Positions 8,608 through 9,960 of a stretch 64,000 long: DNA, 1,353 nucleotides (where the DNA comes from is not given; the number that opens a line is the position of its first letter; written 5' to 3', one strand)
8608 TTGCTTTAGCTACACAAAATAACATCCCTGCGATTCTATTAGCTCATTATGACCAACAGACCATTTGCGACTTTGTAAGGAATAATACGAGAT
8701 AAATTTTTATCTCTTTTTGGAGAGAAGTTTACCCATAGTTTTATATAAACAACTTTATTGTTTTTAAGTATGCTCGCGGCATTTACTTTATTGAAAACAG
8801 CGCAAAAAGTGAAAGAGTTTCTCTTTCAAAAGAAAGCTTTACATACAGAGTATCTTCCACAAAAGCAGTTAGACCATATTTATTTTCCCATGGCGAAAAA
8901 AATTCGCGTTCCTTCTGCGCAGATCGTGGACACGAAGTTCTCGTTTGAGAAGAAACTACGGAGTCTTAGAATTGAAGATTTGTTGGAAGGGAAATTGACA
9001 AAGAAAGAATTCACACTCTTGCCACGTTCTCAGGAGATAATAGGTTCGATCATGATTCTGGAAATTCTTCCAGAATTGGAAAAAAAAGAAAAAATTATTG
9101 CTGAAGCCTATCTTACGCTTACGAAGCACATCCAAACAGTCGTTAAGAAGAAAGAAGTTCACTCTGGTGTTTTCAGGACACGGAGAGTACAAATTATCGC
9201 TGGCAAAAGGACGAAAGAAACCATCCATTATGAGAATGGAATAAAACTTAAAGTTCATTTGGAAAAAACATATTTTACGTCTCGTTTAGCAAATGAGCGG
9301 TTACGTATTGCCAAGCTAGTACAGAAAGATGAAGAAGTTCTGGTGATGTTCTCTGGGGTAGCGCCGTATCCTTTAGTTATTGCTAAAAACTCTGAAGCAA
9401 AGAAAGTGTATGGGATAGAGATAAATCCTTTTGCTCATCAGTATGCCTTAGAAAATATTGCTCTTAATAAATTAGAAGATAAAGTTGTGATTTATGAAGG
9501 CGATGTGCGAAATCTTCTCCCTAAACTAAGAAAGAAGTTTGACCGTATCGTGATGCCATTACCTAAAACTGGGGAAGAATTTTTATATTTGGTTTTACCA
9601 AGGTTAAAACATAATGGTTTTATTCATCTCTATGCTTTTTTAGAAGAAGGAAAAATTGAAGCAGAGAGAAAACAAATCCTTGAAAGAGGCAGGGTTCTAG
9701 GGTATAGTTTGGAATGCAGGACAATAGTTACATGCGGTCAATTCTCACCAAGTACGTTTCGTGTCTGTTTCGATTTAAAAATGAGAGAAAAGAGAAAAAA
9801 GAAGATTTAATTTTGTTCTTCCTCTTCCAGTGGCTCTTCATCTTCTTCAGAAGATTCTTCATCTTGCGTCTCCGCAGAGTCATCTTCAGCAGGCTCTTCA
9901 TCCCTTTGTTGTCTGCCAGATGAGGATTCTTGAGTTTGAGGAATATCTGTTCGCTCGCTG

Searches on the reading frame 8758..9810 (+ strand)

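Call 8: search_protein_families(library=pfam, proteins=[window:8758-9810:+])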
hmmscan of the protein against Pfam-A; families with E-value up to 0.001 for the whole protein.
window:8758-9810:+ (350 aa): 5 families
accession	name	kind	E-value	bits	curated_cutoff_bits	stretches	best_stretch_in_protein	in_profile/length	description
PF02475.24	TRM5-TYW2_MTfase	-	6.2e-45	153.5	28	1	155-301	1-144/164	TRM5/TYW2 methyltransferase domain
PF25133.1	TYW2_N_2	-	4.1e-18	65.7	27.7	1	72-152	1-79/79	TYW2 N-terminal domain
PF06325.19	PrmA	-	0.00012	22.1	22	0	209-265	179-231/296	Ribosomal protein L11 methyltransferase (PrmA)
PF13847.12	Methyltransf_31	-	0.00026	21.2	27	1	206-265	19-79/145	Methyltransferase domain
PF09445.16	Methyltransf_15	-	0.00055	20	22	0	211-275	19-86/165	RNA cap guanine-N2 methyltransferase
